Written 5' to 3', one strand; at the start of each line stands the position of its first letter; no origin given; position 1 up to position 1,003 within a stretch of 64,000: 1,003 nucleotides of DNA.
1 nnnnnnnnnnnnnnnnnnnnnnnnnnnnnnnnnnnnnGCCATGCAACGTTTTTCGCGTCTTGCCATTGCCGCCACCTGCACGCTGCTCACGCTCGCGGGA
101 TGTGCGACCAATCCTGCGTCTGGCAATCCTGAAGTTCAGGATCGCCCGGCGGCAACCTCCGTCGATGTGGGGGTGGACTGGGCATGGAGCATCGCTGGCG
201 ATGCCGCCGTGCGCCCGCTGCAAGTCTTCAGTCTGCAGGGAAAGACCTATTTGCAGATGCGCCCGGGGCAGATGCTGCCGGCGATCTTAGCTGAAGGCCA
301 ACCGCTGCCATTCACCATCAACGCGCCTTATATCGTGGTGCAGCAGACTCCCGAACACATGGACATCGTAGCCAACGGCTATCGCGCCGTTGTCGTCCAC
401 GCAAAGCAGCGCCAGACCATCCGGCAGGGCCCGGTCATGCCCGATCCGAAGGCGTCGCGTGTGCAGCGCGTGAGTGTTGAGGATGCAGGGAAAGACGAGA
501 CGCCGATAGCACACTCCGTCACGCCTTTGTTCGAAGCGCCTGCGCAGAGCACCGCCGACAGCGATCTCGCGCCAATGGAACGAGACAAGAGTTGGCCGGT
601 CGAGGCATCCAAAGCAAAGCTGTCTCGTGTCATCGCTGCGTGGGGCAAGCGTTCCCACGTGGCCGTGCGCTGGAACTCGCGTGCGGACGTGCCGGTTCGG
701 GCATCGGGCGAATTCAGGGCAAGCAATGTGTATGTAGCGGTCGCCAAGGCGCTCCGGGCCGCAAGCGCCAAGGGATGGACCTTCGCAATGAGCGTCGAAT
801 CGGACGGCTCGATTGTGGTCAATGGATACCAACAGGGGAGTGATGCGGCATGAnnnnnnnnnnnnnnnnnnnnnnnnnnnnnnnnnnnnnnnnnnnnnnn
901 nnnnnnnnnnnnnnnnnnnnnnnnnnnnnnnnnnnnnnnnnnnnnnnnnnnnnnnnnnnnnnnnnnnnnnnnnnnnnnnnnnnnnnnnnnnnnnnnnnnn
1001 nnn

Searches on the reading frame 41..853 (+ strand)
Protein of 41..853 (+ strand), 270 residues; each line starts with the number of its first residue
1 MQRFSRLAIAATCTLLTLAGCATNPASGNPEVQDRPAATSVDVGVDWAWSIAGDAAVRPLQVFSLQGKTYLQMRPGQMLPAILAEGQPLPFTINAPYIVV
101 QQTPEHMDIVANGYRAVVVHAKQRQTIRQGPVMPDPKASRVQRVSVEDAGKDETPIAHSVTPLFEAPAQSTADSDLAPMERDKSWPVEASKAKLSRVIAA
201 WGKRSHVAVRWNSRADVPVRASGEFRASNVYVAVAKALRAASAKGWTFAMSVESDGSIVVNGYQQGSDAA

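Call 46: search_protein_families(library=pfam, proteins=[window:41-853:+], max_evalue=0.0001)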
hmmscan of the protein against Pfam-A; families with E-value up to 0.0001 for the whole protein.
window:41-853:+ (270 aa): 2 families
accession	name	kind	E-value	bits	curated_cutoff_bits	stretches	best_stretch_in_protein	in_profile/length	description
PF10671.14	TcpQ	-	3.7e-05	24.1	27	1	184-248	2-64/80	Toxin co-regulated pilus biosynthesis protein Q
PF03524.21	CagX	-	5.6e-05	23.5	34.2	1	44-110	115-187/198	Conjugal transfer protein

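Call 84: find_encoding_contigs(protein=window:41-853:+, flank=10000, max_places=3)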
Protein window:41-853:+ (270 aa): 24 contigs read that carry it; 3 places shown.
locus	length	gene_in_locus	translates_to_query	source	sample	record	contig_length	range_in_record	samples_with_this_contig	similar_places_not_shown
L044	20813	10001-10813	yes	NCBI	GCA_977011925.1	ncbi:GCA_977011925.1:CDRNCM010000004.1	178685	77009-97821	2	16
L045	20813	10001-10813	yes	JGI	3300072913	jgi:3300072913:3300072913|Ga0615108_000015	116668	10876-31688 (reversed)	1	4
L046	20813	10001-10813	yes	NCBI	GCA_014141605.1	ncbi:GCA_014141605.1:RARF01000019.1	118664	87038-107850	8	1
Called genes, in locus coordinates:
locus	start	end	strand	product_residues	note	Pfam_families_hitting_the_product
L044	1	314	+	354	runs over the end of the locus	PF00437:T2SSE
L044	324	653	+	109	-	-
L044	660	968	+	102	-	-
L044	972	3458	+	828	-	PF27097:VirB4_TrbE_N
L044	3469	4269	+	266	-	-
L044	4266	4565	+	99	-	-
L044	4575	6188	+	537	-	PF04610:TrbL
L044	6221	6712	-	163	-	-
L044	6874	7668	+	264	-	PF04335:VirB8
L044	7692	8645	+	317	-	PF03524:CagX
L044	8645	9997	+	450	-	PF03743:TrbI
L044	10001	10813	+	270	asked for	-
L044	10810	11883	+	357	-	PF10671:TcpQ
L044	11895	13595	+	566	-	PF07655:Secretin_N_2 (weak), PF00263:Secretin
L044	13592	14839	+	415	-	PF06864:PAP_PilO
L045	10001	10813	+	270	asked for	-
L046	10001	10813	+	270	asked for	-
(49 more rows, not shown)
